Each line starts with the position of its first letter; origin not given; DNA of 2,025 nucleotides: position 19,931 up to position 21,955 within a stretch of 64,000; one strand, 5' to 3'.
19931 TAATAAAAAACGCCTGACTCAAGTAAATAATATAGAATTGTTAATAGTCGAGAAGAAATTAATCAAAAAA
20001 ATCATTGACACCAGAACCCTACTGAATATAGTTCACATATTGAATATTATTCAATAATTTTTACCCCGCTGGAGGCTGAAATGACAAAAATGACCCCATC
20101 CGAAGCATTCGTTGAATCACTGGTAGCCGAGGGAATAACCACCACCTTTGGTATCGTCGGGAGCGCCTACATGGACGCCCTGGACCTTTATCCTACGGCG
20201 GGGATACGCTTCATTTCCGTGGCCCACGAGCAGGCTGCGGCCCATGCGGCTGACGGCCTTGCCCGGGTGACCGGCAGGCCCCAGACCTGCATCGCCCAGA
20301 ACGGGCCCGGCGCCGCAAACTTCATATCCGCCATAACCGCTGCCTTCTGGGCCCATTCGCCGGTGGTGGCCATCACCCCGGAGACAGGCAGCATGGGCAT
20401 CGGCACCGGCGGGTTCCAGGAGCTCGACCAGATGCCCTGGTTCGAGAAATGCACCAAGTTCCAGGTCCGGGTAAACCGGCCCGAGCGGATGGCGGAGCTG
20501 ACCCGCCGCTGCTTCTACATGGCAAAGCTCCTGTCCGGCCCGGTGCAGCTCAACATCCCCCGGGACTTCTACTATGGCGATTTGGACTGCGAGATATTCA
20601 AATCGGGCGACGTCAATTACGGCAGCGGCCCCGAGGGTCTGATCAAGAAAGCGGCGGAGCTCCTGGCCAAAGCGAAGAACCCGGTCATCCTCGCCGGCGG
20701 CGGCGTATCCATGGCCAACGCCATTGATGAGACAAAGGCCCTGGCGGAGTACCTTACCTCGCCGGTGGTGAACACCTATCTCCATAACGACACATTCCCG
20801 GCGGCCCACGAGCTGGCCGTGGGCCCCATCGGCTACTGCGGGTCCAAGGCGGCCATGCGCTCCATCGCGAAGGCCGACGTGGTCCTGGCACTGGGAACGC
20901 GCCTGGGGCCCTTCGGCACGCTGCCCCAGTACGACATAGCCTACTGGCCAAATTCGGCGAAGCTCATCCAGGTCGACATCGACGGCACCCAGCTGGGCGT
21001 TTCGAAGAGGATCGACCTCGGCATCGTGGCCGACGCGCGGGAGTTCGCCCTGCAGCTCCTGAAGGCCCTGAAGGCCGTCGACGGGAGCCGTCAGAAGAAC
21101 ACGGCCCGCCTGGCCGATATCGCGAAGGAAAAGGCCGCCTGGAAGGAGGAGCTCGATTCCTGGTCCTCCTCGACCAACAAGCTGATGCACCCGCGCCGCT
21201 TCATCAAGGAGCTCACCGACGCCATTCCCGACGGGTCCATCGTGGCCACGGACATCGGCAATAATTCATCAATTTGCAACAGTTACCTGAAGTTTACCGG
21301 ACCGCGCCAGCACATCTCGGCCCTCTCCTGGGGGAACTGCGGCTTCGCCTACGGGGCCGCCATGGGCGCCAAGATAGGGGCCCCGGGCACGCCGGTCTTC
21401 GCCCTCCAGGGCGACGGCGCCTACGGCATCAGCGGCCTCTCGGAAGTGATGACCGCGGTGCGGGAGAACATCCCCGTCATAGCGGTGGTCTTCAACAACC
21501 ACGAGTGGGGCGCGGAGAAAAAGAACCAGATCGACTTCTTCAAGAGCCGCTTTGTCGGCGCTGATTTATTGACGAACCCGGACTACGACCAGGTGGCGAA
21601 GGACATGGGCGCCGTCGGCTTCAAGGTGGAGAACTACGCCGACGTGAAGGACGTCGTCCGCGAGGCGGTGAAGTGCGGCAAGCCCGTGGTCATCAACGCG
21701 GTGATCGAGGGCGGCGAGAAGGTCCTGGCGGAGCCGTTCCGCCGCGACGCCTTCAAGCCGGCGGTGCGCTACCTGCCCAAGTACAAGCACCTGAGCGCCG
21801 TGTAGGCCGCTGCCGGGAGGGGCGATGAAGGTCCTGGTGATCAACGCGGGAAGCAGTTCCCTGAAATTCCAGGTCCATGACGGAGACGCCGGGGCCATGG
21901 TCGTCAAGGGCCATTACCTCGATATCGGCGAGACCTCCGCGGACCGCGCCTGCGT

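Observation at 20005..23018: Xsc-AckA desulfonation unit beside a complete dsr locus: a sulfonate-to-sulfide respiration island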

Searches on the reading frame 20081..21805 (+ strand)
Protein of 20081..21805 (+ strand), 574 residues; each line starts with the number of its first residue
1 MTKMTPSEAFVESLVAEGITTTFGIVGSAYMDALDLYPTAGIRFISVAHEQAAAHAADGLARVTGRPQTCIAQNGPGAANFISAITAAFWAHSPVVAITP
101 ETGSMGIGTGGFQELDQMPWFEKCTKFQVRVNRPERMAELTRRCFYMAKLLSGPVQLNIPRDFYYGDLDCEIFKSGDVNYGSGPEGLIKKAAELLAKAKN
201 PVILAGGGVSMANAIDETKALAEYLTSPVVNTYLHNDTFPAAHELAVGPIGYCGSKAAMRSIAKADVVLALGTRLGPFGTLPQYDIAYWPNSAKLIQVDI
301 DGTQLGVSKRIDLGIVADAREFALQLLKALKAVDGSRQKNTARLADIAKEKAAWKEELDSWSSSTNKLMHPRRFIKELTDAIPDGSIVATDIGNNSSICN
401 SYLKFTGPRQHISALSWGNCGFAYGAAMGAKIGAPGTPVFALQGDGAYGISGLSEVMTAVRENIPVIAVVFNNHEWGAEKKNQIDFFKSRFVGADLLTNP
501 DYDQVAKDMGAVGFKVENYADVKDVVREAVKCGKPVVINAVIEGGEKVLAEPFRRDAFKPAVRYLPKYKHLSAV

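Call 3: search_protein_families(library=ncbifam, proteins=[window:20081-21805:+], max_evalue=0.00001)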
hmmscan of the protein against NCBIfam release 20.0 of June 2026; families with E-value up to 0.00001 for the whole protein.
window:20081-21805:+ (574 aa): 51 families (the best 25 are shown)
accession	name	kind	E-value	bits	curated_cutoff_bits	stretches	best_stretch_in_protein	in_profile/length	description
NF005713.0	PRK07525.1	subfamily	5.1e-250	830.9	620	1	2-571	4-588/592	sulfoacetaldehyde acetyltransferase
TIGR03457.1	sulphoacet_xsc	equivalog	2.1e-225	749.6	676.4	1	3-568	1-579/579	sulfoacetaldehyde acetyltransferase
NF004919.0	PRK06276.1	equivalog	4.5e-106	355.4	866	1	4-547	1-543/582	acetolactate synthase large subunit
TIGR00118.1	acolac_lg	equivalog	2.5e-105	353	538.35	1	4-549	1-541/557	biosynthetic-type acetolactate synthase large subunit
NF004710.0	PRK06048.1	equivalog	1.6e-103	347.1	976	1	2-549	6-544/561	acetolactate synthase large subunit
NF005039.0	PRK06456.1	equivalog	1.3e-98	331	868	1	7-546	5-548/572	acetolactate synthase large subunit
NF006122.0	PRK08266.1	subfamily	2e-91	307.1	571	1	1-547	1-529/543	hypothetical protein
NF005860.0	PRK07789.1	equivalog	3.1e-91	306.6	881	1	2-543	32-579/615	acetolactate synthase large subunit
NF006052.0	PRK08199.1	subfamily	1.3e-88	297.7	539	1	3-543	7-538/559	thiamine pyrophosphate protein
NF006524.0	PRK08978.1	equivalog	1.2e-85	287.9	738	1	6-548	3-530/548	acetolactate synthase 2 catalytic subunit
NF006319.0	PRK08527.1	equivalog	4.6e-84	282.8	905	1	1-549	1-545/565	acetolactate synthase large subunit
NF005058.0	PRK06466.1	equivalog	7.7e-80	269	951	1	2-549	2-554/574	acetolactate synthase 3 large subunit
NF005651.0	PRK07418.1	subfamily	9.1e-80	268.5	942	1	3-547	18-564/617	acetolactate synthase large subunit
NF005824.0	PRK07710.1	equivalog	3.2e-77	260.2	976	1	3-549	16-555/573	acetolactate synthase large subunit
TIGR02720.1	pyruv_oxi_spxB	equivalog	3.1e-76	257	637.85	1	7-556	2-545/575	pyruvate oxidase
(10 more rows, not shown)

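Call 8: find_encoding_contigs(protein=window:20081-21805:+, flank=10000, max_places=6)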
Protein window:20081-21805:+ (574 aa): 2 contigs read that carry it; 2 places shown.
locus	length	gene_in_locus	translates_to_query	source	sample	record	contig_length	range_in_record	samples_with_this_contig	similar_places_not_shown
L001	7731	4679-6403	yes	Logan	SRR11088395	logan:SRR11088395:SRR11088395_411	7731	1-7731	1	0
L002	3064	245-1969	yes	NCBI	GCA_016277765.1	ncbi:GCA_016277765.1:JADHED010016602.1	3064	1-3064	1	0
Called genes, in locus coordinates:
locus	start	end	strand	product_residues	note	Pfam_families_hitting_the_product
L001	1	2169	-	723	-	?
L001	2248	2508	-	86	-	-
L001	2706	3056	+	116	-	PF07883:Cupin_2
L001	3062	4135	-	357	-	PF10974:DUF2804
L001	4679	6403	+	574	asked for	PF02776:TPP_enzyme_N, PF00205:TPP_enzyme_M, PF02775:TPP_enzyme_C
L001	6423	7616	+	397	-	PF00871:Acetate_kinase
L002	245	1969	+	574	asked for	PF02776:TPP_enzyme_N, PF00205:TPP_enzyme_M, PF02775:TPP_enzyme_C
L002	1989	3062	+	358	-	?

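Call 18: find_related_loci(query=window:20081-21805:+, collection=genome_contigs, flank=10000)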
Query window:20081-21805:+ (574 aa) in genome_contigs; peptide patterns used: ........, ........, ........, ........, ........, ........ (x = any residue, [..] = any of these).
574 stretches matched a pattern; 418 encode a relative of the query (tblastn E <= 1e-3); the best 80 are kept; 80 distinct loci.
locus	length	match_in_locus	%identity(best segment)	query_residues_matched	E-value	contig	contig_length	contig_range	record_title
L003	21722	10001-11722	93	1-574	0e+0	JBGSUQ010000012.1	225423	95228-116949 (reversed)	MAG: Spirochaetota bacterium isolate JTS-AC436 k141_229145, whole genome shotgun sequence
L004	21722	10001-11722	93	1-574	0e+0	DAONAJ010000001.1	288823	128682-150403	MAG TPA_asm: Spirochaetota bacterium isolate AMR_MDS_3976 NODE_5_length_288823_cov_7.689841, whole genome shotgun sequen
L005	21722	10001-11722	93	1-574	0e+0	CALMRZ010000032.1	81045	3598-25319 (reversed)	MAG TPA_asm: uncultured Spirochaetes bacterium isolate SRR5007357_bin.202_CONCOCT_v1.1_MAG genome assembly, contig: ERZ7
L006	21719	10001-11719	91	1-573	0e+0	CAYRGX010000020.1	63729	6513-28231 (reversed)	MAG TPA_asm: uncultured Leptospirales bacterium isolate SRP192927_co7_99 genome assembly, contig: NODE_571_length_63729_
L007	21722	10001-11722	94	1-574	0e+0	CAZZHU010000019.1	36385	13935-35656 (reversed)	MAG TPA_asm: uncultured Leptospirales bacterium isolate SRP192927_co6_673 genome assembly, contig: NODE_1946_length_3638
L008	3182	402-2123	88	1-574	0e+0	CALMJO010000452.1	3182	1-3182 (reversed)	MAG TPA_asm: uncultured Spirochaetes bacterium isolate SRR5215464_bin.19_CONCOCT_v1.1_MAG genome assembly, contig: ERZ78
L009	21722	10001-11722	82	1-574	0e+0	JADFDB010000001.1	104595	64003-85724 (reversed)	MAG: Spirochaetes bacterium isolate QR_Bin.4 NODE_1_length_104595_cov_17.5686, whole genome shotgun sequence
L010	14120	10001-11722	84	1-574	0e+0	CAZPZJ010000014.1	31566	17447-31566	MAG TPA_asm: uncultured Leptospiraceae bacterium isolate binchicken_co190_123 genome assembly, contig: NODE_2780_length_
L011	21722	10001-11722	84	1-574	0e+0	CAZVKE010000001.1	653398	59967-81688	MAG TPA_asm: uncultured Leptospiraceae bacterium isolate SRP216815_co1_157 genome assembly, contig: NODE_3_length_653398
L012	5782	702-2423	84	1-574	0e+0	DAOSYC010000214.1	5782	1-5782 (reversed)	MAG TPA_asm: Spirochaetota bacterium isolate AMR_MDS_2095 NODE_9205_length_5782_cov_7.281823, whole genome shotgun seque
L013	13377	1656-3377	84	1-574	0e+0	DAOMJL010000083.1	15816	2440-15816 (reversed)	MAG TPA_asm: Spirochaetota bacterium isolate AMR_MDS_4899 NODE_3658_length_15816_cov_11.479094, whole genome shotgun seq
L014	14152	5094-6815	86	1-574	0e+0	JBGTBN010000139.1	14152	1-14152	MAG: Spirochaetota bacterium isolate JTS-AC98 k141_2280500, whole genome shotgun sequence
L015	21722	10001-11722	86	1-574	0e+0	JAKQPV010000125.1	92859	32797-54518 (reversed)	MAG: Spirochaetota bacterium isolate USMO_maxbin.118 k141_704446, whole genome shotgun sequence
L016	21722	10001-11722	83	1-574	0e+0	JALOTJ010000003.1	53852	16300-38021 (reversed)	MAG: Spirochaetes bacterium isolate Prado230 scaffold_309, whole genome shotgun sequence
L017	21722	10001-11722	82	1-574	0e+0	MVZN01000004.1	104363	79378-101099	MAG: Spirochaetes bacterium ADurb.BinA120 BWY96_contig000004, whole genome shotgun sequence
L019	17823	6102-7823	80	1-574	0e+0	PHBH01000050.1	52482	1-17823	MAG: Deltaproteobacteria bacterium HGW-Deltaproteobacteria-15 Ig3397_v2_scaffold_436, whole genome shotgun sequence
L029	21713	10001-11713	72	2-572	0e+0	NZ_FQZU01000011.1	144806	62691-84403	Desulfatibacillum alkenivorans DSM 16219, whole genome shotgun sequence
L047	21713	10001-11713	74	3-573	0e+0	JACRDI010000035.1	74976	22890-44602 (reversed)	MAG: Desulfovibrio sp. isolate NC_groundwater_1668_Pr3_B-0.1um_67_39 SR-2_scaffold_141_3095567, whole genome shotgun seq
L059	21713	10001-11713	71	3-573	0e+0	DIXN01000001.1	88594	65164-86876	MAG TPA_asm: Desulfovibrio sp. UBA6079 UBA6079_contig_2468, whole genome shotgun sequence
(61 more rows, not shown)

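Call 25: search_protein_families(library=pfam, proteins=[L029:877-2685:+, L029:4095-4763:+, L029:7440-8387:+, L029:11787-13010:-, L029:13586-14965:+, L029:14966-16687:+, L029:17170-18060:+, L029:18225-19103:+, L029:19100-20134:+, L029:3109-3531:+], max_evalue=0.00001)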
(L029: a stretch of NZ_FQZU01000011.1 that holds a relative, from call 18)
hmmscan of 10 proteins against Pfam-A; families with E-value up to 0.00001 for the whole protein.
L029:877-2685:+ (602 aa): 2 families
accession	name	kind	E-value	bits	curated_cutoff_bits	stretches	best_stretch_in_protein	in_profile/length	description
PF07969.17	Amidohydro_3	-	5.4e-91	306.8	29.7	1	95-597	1-469/472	Amidohydrolase family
PF01979.26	Amidohydro_1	-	2.9e-16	60.1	25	1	381-597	128-343/345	Amidohydrolase family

L029:4095-4763:+ (222 aa): 1 family
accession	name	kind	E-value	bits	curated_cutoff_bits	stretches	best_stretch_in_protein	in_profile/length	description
PF00440.29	TetR_N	-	5.4e-16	58.5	24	1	17-61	1-45/47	Bacterial regulatory proteins, tetR family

L029:7440-8387:+ (315 aa): 2 families
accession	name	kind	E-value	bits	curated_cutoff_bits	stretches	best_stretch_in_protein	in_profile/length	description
PF01758.21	SBF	-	4e-37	128.2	24.3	1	24-210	3-187/191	Sodium Bile acid symporter family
PF13593.11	SBF_like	-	2.8e-17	63.4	25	1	21-298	33-311/313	SBF-like CPA transporter family (DUF4137)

L029:11787-13010:- (407 aa): 2 families
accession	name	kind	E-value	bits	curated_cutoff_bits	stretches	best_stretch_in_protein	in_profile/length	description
PF07690.21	MFS_1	-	1.3e-27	97.1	33.4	1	8-358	1-346/347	Major Facilitator Superfamily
PF05977.19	MFS_3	-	1.8e-25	89.8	27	1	10-382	17-383/524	Transmembrane secretion effector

L029:13586-14965:+ (459 aa): 1 family
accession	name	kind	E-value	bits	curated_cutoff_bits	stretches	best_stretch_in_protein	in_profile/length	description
PF00425.24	Chorismate_bind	-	2e-69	234.5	27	1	189-442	2-257/257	chorismate binding enzyme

L029:14966-16687:+ (573 aa): 3 families
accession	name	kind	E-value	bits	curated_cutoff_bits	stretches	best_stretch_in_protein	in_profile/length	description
PF02776.23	TPP_enzyme_N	-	6.5e-26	90.9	26.8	1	14-121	5-113/119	Thiamine pyrophosphate enzyme, N-terminal TPP binding domain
PF16582.11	TPP_enzyme_M_2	-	1.8e-13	51.2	30.1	1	225-404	37-207/208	Middle domain of thiamine pyrophosphate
PF02775.26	TPP_enzyme_C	-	1.5e-10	41.5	21.9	1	427-555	21-151/151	Thiamine pyrophosphate enzyme, C-terminal TPP binding domain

L029:17170-18060:+ (296 aa): 2 families
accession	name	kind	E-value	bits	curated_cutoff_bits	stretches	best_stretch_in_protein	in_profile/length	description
PF00378.25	ECH_1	-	3.3e-51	174.5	27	1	29-290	3-249/251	Enoyl-CoA hydratase/isomerase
PF16113.10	ECH_2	-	5.9e-12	46.2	27.2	1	34-232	3-188/335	Enoyl-CoA hydratase/isomerase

L029:18225-19103:+ (292 aa): 1 family
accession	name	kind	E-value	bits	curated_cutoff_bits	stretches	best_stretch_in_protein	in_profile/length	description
PF01040.23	UbiA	-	5e-34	118.1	34.2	1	22-263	3-237/250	UbiA prenyltransferase family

L029:19100-20134:+ (344 aa): 2 families
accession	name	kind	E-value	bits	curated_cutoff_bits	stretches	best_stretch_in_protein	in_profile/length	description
PF13378.12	MR_MLE_C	-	1.3e-18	67.9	29.4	1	147-343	3-206/219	Enolase C-terminal domain-like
PF21508.2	MenC_N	-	5.5e-12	46.1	27.3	1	4-72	2-69/94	MenC, N-terminal domain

L029:3109-3531:+ (140 aa): 0 families

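Call 44: search_solved_structures(query=window:20081-21805:+, max_evalue=1e-40, show_alignments=1)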
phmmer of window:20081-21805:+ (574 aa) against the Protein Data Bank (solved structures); distinct sequences matched with E-value up to 1e-40: 43.
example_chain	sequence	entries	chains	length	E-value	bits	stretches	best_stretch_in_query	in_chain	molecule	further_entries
8x3x_A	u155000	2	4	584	1.2e-67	232.2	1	4-542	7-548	BbmA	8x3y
8xod_A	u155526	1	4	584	2.6e-67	231.1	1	4-542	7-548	BbmA-G484F complex with CBOA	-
6lpi_A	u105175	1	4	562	1.2e-53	185.9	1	4-549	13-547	Acetolactate synthase isozyme 1 large subunit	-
6dek_A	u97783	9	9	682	1.7e-51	178.9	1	4-548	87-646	Acetolactate synthase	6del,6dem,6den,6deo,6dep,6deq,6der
4d5g_A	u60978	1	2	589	2.5e-50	175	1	8-550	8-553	CYCLOHEXANE-1,2-DIONE HYDROLASE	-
1pox_A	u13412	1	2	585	3.3e-50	174.6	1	7-561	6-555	PYRUVATE OXIDASE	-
2pgn_A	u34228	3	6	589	3.5e-50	174.5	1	8-550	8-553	Cyclohexane-1,2-dione Hydrolase (Cdh) | CYCLOHEXANE-1,2-DIONE HYDROLASE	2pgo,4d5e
1y9d_A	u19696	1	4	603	2.1e-49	172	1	6-561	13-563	Pyruvate oxidase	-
4fee_A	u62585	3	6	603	2.8e-49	171.5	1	6-561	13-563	Pyruvate oxidase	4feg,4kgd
1pow_A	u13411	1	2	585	3.4e-49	171.3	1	7-561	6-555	PYRUVATE OXIDASE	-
2ez4_A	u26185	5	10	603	3.9e-49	171.1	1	6-561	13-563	Pyruvate oxidase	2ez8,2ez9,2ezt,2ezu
7stq_A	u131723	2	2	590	4.7e-49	170.8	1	8-544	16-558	Acetolactate synthase, chloroplastic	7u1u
7tzz_A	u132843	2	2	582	6e-49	170.5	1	8-543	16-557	Acetolactate synthase, chloroplastic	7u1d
6u9h_A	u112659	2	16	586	6.3e-49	170.4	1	8-543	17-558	Acetolactate synthase, chloroplastic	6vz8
1ybh_A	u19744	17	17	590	6.4e-49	170.4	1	8-544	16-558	Acetolactate synthase, chloroplast | Acetolactate synthase | Acetolactate synthase, chloroplastic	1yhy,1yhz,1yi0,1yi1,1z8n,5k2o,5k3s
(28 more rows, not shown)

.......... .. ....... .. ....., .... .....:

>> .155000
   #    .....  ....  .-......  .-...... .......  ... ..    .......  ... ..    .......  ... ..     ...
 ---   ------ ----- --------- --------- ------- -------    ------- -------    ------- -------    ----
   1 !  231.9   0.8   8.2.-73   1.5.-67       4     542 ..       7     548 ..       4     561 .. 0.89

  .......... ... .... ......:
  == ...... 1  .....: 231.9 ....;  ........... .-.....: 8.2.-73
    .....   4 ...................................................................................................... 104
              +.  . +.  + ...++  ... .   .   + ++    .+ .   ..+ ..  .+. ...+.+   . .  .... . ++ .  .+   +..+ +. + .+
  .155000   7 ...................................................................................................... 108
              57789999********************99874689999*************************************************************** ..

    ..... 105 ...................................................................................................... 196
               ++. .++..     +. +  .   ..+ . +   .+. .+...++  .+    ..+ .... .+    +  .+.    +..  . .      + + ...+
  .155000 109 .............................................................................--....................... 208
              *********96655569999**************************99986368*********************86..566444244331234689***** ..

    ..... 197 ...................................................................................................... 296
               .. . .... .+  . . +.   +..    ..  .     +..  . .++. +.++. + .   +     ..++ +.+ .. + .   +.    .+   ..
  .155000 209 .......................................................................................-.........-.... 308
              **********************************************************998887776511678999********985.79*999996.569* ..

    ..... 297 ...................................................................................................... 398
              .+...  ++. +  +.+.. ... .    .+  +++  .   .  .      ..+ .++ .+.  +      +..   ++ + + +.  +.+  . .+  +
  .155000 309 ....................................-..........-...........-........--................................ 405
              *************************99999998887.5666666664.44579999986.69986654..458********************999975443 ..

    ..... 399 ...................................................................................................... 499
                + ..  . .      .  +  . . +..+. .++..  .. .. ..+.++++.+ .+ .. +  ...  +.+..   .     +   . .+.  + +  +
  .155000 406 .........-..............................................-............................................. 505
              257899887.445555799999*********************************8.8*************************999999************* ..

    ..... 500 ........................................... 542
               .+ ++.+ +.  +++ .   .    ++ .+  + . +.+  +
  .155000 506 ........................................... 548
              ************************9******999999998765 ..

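Call 56: search_protein_families(library=ncbifam, proteins=[L019:12405-14168:+, L019:14333-15304:+], max_evalue=1e-20)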
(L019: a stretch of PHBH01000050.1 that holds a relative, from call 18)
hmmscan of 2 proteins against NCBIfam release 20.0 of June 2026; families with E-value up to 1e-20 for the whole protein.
L019:12405-14168:+ (587 aa): 48 families (the best 25 are shown)
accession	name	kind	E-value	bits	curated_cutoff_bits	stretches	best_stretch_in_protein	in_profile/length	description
NF006187.0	PRK08322.1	equivalog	9.6e-86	288.3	509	1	9-564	6-529/548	acetolactate synthase large subunit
NF006122.0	PRK08266.1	subfamily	3.4e-85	286.6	571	1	4-565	3-526/543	hypothetical protein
TIGR00118.1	acolac_lg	equivalog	9e-83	278.6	538.35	1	6-569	2-540/557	biosynthetic-type acetolactate synthase large subunit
NF004919.0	PRK06276.1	equivalog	2e-81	274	866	1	6-572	2-549/582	acetolactate synthase large subunit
NF006052.0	PRK08199.1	subfamily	7.9e-79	265.4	539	1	3-567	6-541/559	thiamine pyrophosphate protein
NF004710.0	PRK06048.1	equivalog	4.5e-77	259.8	976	1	3-565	6-539/561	acetolactate synthase large subunit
NF005713.0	PRK07525.1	subfamily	8.5e-71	239.1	620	1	5-560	7-559/592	sulfoacetaldehyde acetyltransferase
TIGR03457.1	sulphoacet_xsc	equivalog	2.1e-70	237.7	676.4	1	10-554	7-544/579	sulfoacetaldehyde acetyltransferase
NF004807.0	PRK06154.1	equivalog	1.4e-69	235.3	607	1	6-553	21-541/565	thiamine pyrophosphate-requiring protein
NF004772.0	PRK06112.1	subfamily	1.4e-69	235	673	1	4-568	13-564/578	acetolactate synthase catalytic subunit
NF005712.0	PRK07524.1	subfamily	2.3e-69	234.3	500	1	5-564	3-530/536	5-guanidino-2-oxopentanoate decarboxylase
NF006524.0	PRK08978.1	equivalog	1.6e-68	231.3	738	1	6-566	2-527/548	acetolactate synthase 2 catalytic subunit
NF005860.0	PRK07789.1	equivalog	2.4e-68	230.9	881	1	3-560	32-575/615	acetolactate synthase large subunit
NF004516.0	PRK05858.1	equivalog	8.1e-68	229.3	587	1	4-566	10-538/548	acetolactate synthase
NF006319.0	PRK08527.1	equivalog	7.1e-66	222.8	905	1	4-570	3-545/565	acetolactate synthase large subunit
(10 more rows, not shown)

L019:14333-15304:+ (323 aa): 1 family
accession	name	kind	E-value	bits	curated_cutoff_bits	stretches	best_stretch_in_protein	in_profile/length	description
TIGR01179.1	galE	equivalog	2.8e-22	79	262.3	1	5-190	2-188/332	UDP-glucose 4-epimerase GalE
